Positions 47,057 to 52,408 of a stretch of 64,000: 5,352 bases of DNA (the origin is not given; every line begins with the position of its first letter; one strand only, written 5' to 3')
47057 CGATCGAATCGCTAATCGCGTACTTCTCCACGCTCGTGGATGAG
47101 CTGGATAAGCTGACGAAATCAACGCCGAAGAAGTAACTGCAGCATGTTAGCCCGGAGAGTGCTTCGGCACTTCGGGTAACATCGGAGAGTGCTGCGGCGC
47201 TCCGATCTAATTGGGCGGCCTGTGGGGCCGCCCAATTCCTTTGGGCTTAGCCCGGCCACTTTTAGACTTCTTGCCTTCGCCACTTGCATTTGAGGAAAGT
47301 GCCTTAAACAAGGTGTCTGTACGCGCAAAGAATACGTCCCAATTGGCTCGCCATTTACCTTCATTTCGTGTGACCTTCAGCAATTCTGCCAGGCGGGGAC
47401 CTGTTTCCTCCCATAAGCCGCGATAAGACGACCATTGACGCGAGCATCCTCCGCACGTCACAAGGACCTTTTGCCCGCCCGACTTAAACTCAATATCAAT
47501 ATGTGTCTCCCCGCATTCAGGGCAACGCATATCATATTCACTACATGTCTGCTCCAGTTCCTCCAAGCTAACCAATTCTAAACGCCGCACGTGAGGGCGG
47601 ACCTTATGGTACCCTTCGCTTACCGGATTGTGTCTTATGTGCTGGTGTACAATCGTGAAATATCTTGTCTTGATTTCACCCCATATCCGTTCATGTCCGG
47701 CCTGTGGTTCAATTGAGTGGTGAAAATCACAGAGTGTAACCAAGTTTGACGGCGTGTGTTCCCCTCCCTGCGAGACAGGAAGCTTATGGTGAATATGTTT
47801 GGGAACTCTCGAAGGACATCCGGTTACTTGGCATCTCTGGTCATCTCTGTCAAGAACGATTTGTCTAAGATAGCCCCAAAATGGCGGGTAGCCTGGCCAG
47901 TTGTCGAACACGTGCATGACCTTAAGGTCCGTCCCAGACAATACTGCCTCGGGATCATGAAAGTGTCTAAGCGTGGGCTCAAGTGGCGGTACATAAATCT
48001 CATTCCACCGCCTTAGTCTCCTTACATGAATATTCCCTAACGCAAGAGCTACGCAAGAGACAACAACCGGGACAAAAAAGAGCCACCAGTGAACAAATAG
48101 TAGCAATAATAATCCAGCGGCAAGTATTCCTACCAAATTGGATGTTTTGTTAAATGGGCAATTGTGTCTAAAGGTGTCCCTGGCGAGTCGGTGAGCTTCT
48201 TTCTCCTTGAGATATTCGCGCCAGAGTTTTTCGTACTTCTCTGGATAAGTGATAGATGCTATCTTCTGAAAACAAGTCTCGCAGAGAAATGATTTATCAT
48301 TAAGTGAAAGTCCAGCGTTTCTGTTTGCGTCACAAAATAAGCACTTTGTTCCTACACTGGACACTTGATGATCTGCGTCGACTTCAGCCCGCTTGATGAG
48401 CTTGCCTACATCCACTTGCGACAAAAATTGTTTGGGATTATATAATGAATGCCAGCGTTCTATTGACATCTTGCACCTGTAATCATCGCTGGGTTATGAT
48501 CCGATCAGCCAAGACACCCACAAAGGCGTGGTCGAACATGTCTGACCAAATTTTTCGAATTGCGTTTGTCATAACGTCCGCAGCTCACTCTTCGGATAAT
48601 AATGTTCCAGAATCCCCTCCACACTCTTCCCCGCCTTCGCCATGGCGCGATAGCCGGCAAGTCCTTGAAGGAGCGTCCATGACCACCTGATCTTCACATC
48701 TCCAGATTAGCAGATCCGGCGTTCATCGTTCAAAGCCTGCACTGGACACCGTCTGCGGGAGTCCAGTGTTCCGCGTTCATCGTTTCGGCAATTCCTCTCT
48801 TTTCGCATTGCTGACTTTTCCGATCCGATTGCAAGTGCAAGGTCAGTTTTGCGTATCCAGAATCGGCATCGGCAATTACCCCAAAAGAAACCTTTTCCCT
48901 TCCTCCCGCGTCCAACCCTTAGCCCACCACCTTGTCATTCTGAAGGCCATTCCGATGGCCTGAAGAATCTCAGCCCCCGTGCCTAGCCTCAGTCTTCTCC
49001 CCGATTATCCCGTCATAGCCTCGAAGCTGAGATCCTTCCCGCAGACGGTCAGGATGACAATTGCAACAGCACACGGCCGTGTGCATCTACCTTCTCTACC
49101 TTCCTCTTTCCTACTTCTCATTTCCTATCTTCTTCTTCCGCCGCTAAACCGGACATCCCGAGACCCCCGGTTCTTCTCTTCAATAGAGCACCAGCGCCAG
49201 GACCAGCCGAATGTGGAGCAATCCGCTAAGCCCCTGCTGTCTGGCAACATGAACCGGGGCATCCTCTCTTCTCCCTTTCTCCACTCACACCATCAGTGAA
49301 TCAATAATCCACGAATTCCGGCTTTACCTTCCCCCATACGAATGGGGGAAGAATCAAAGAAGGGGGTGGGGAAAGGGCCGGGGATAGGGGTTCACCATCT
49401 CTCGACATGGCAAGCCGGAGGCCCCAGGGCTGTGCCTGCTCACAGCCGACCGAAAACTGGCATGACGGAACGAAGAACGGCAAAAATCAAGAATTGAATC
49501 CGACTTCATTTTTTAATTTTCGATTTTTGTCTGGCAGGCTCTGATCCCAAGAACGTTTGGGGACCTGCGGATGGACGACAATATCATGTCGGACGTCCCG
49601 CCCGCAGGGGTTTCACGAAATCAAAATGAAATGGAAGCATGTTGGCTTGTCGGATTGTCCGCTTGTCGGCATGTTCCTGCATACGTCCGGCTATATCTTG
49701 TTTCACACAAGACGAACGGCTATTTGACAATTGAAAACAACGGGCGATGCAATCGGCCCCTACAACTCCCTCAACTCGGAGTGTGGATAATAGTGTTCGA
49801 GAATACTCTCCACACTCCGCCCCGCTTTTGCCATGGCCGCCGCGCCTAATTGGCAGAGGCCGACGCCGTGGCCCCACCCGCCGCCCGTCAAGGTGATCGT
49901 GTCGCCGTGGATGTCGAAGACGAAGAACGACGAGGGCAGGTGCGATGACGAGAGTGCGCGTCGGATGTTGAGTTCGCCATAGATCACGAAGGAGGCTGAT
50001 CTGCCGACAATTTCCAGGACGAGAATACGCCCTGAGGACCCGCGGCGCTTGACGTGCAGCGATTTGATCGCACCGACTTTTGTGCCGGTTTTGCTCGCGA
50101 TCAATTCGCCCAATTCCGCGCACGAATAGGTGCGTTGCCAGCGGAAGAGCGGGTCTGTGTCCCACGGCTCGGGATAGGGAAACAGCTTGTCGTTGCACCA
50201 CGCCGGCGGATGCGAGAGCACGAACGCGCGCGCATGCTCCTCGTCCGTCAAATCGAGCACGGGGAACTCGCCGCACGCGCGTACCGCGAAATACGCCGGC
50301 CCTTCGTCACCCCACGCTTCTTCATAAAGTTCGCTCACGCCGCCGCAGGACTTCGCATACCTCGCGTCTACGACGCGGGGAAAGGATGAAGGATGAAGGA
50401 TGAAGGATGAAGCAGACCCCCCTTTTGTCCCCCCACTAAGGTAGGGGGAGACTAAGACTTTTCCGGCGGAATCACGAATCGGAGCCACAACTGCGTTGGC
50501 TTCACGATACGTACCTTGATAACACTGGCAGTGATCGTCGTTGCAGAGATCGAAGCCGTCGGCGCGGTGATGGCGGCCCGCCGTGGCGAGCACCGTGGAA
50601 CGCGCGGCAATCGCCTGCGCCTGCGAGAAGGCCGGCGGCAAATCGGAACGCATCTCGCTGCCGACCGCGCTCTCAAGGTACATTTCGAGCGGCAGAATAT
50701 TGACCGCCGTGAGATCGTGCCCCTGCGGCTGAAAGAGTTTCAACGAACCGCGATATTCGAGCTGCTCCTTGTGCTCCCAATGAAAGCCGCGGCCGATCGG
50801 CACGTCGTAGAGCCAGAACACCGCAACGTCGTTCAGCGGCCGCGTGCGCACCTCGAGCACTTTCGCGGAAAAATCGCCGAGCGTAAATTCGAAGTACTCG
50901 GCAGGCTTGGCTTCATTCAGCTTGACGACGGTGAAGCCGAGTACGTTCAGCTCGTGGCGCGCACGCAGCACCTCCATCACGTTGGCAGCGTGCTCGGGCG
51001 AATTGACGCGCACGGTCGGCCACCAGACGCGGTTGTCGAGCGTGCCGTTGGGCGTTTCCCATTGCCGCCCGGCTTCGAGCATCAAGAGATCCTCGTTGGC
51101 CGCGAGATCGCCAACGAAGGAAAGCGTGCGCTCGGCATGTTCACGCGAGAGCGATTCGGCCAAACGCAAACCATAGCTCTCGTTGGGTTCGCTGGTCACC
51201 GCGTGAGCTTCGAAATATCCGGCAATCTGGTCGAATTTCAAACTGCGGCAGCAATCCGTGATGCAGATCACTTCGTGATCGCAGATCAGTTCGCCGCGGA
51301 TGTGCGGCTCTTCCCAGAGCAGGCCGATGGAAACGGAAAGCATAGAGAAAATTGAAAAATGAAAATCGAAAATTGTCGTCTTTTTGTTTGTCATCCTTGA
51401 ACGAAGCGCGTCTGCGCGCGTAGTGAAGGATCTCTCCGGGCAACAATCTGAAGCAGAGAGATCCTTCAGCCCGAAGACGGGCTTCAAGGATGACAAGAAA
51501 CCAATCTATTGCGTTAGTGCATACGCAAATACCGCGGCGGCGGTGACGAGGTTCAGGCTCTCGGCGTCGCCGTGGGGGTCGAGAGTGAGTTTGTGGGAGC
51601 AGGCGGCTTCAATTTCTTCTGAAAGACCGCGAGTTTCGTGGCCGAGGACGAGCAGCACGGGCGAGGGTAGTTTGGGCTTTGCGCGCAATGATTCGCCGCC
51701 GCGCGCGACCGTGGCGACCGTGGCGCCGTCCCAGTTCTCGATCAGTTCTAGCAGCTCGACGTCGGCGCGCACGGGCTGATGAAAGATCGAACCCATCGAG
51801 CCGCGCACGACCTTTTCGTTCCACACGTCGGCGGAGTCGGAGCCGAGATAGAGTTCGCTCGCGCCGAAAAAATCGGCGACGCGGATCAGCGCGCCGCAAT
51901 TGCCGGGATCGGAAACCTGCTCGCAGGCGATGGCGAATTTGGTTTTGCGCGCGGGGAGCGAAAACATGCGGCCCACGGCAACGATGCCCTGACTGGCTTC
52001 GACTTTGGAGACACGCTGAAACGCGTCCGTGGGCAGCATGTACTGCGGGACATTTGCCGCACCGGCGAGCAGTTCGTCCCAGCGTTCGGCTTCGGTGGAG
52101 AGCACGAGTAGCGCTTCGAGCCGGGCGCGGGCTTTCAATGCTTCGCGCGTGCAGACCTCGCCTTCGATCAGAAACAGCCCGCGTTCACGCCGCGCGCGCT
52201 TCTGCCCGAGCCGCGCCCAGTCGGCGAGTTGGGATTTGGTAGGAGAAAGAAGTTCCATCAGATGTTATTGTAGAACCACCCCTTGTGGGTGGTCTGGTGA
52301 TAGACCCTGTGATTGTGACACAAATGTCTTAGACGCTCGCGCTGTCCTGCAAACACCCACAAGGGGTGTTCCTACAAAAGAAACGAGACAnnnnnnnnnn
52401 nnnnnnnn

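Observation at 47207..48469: Low-GC island encoding a membrane-anchored Zn-ribbon/2TM/HNH/Zn-ribbon nuclease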

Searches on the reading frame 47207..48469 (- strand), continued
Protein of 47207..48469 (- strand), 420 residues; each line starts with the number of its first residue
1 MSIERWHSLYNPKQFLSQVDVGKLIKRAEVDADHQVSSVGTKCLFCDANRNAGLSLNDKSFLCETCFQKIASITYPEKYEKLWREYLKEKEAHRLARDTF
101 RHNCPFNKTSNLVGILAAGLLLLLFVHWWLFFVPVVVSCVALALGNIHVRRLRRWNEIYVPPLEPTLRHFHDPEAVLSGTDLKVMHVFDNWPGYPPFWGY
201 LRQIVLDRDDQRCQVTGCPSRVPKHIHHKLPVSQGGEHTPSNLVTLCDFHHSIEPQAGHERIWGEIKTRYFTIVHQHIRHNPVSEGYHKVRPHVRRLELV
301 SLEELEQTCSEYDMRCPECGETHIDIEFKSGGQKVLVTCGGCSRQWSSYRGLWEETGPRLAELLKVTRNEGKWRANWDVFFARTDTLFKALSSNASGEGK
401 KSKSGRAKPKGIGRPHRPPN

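Call 70: search_protein_families(library=ncbifam, proteins=[L004:6134-7114:-], max_evalue=0.00001)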
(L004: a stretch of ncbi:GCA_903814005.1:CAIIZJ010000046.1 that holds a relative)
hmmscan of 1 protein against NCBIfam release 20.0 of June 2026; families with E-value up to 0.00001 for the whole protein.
L004:6134-7114:- (326 aa): 13 families
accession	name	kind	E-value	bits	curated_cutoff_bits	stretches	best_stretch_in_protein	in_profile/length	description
TIGR02249.1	integrase_gron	subfamily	1.4e-129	431.9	265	1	10-326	1-315/315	integron integrase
NF011946.0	PRK15417.1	equivalog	4.4e-86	289.1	435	1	10-326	16-330/337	integron integrase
NF040815.2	recomb_XerA_Arch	equivalog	5.4e-49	167.1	220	2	243-312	186-255/263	site-specific tyrosine recombinase/integron integrase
TIGR02225.1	recomb_XerD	equivalog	6.2e-46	157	329.6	2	244-314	207-277/290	site-specific tyrosine recombinase XerD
NF001399.0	PRK00283.1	subfamily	7.8e-46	156.7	279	1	15-314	14-286/300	tyrosine recombinase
TIGR02224.1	recomb_XerC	equivalog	1.8e-43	149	335.15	2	246-313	212-279/295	tyrosine recombinase XerC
NF002331.0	PRK01287.1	subfamily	7.4e-37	127.2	371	2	10-199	29-236/365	site-specific tyrosine recombinase XerC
NF003462.0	PRK05084.1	equivalog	4.3e-17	61.9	267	1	246-317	281-350/360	tyrosine recombinase XerS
NF007370.0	PRK09870.1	subfamily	2.4e-10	40.4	221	0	250-310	118-178/200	tyrosine-type DNA invertase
NF007371.0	PRK09871.1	subfamily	2e-09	37.3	222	0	249-310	112-173/198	tyrosine-type DNA invertase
NF040693.1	recomb_GmtY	equivalog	1e-07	31.6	340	0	256-310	377-431/441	gamma-mobile-trio recombinase GmtY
NF041502.1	integrase_1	equivalog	3.8e-06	25.9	350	1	243-312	285-361/484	site-specific integrase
NF002685.0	PRK02436.1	equivalog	4.4e-06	26.7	178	0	24-196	15-179/245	site-specific tyrosine recombinase XerD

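Call 93: list_cluster_members(proteins=[P0001, P0002])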
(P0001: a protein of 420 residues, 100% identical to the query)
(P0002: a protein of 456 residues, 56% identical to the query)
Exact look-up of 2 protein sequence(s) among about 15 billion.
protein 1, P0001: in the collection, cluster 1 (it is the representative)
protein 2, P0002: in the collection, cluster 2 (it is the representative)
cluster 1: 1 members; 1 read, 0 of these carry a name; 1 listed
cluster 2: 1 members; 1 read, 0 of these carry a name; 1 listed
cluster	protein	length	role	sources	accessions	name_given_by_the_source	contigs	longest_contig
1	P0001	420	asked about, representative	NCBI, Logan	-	-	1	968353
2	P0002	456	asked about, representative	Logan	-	-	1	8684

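Call 95: find_encoding_contigs(protein=P0002, flank=8000, max_places=2)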
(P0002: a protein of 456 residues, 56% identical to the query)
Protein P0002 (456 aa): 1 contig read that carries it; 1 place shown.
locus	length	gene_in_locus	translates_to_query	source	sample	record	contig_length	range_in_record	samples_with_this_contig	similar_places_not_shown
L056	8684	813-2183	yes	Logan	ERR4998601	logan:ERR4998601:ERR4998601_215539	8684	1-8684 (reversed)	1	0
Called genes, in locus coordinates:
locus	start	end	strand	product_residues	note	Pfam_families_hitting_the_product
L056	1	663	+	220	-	?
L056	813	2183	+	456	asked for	PF01844:HNH (weak)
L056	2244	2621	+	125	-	PF07883:Cupin_2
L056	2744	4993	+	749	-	PF17900:Peptidase_M1_N (weak), PF01433:Peptidase_M1, PF05345:He_PIG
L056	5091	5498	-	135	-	-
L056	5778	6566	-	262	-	PF01135:PCMT, PF06325:PrmA, PF13489:Methyltransf_23, PF01209:Ubie_methyltran, PF05148:Methyltransf_8, PF05175:MTS, PF13847:Methyltransf_31, PF08241:Methyltransf_11, +7 more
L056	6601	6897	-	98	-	PF01022:HTH_5, PF12840:HTH_20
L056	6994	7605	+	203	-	-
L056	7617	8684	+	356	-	?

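Call 96: find_encoding_contigs(protein=P0003, flank=8000, max_places=2)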
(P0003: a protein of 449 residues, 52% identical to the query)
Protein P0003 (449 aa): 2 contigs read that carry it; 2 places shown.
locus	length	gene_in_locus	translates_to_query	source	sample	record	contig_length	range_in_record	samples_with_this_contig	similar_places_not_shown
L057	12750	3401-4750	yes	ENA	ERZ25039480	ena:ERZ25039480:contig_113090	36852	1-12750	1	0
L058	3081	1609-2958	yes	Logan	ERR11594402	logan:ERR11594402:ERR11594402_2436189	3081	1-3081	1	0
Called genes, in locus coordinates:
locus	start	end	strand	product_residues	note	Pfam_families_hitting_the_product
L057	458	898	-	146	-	PF13857:Ank_5 (weak), PF12796:Ank_2, PF13637:Ank_4, PF13857:Ank_5, PF00023:Ank, PF13606:Ank_3 (weak), PF12796:Ank_2, PF00023:Ank (weak), +2 more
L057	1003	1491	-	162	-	-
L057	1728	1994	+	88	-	-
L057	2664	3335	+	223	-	-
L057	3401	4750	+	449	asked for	PF01844:HNH (weak)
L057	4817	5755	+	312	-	PF00226:DnaJ (weak)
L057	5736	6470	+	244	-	PF23598:LRR_14, PF12799:LRR_4 (weak)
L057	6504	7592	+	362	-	PF14353:CpXC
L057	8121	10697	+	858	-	PF28527:DUF8425, PF14338:Mrr_N, PF07728:AAA_5, PF28529:McrB_lid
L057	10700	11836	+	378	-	PF10117:McrBC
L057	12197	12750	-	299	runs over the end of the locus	PF00730:HhH-GPD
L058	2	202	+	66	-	?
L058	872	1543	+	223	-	-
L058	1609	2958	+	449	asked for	PF01844:HNH (weak)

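Call 97: fold_search(model_id=the predicted structure, library=viral)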
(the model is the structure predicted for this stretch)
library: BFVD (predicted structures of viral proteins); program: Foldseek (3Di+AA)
matches with E <= 10: 589; with E <= 0.001: 0
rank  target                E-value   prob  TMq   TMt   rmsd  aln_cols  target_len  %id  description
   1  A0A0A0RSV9            2.4e-03  1.00  0.16  0.43  13.0       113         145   23  HNH homing endonuclease [Bacillus phage Moonbeam]
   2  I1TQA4                9.8e-03  0.99  0.14  0.45  14.8       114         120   22  (no name in the UniProt tables at hand)
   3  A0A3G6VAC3            1.2e-02  1.00  0.13  0.18  10.2        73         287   33  (no name in the UniProt tables at hand)
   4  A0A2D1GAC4            1.5e-02  0.57  0.14  0.21  21.2       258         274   20  HNH nuclease domain-containing protein [Mycobacterium phage Demsculpinboyz]
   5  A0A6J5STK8            1.7e-02  0.99  0.13  0.37   9.6        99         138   28  McrA Restriction endonuclease [uncultured Caudovirales phage]
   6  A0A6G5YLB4            1.7e-02  0.69  0.12  0.19  16.7       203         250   10  (no name in the UniProt tables at hand)
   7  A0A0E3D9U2            1.9e-02  0.63  0.14  0.26  35.2       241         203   16  Putative HNH endonuclease [Bacillus phage BCP8-2]
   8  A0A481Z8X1            2.3e-02  0.38  0.09  0.16  23.5       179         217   13  Translation initiation factor 2, beta subunit [Pithovirus LCPAC304]
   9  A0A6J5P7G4            2.8e-02  0.96  0.13  0.26   9.4       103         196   20  HNHc domain containing protein [uncultured Caudovirales phage]
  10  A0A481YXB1            3.2e-02  0.35  0.09  0.05  20.4       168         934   10  protein-synthesizing GTPase [Marseillevirus LCMAC201]
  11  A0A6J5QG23            4.2e-02  1.00  0.13  0.49   5.3        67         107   27  HNHc domain containing protein [uncultured Caudovirales phage]
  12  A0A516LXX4            4.2e-02  0.98  0.12  0.45   6.5        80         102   28  (no name in the UniProt tables at hand)
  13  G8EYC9                5.8e-02  0.96  0.13  0.55   7.5        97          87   24  HNH endonuclease [Synechococcus phage S-CBP42]
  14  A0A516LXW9            6.2e-02  0.84  0.11  0.23  17.3       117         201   27  (no name in the UniProt tables at hand)
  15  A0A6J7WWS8            6.5e-02  0.72  0.13  0.36  23.3       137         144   20  HNHc domain containing protein [uncultured Caudovirales phage]
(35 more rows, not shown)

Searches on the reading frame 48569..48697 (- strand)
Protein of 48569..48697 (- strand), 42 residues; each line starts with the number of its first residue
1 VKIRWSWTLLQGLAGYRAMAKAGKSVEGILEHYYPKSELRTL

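Call 8: search_protein_families(library=pfam, proteins=[window:48569-48697:-], max_evalue=0.01)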
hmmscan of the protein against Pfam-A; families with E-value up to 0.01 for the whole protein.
window:48569-48697:- (42 aa): 0 families

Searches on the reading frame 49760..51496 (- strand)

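Call 8: search_protein_families(library=pfam, proteins=[window:49760-51496:-], max_evalue=0.01)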
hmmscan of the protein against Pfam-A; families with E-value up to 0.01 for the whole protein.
window:49760-51496:- (578 aa): 1 family
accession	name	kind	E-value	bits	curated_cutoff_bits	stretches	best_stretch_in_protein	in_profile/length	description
PF08486.15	SpoIID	-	5.1e-18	65.9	23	1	259-348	2-95/97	Stage II sporulation protein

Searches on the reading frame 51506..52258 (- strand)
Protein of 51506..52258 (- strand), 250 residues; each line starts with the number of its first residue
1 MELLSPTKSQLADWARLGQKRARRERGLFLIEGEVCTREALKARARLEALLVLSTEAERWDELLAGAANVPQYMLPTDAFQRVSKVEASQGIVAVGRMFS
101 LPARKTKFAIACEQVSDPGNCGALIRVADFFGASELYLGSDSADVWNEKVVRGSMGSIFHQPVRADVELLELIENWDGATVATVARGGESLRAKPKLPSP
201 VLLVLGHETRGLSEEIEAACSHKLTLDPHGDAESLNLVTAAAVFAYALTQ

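Call 8: search_protein_families(library=pfam, proteins=[window:51506-52258:-], max_evalue=0.01)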
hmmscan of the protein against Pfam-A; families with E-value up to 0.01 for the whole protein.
window:51506-52258:- (250 aa): 3 families
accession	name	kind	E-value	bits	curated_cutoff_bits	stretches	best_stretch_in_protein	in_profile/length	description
PF00588.24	SpoU_methylase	-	1.5e-30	106.6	29.7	1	108-246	2-142/142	SpoU rRNA Methylase family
PF22435.1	MRM3-like_sub_bind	-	1e-12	48.7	27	1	10-94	3-84/84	MRM3-like substrate binding domain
PF08032.17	SpoU_sub_bind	-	0.00057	20.6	22.8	1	30-98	1-72/76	RNA 2'-O ribose methyltransferase substrate binding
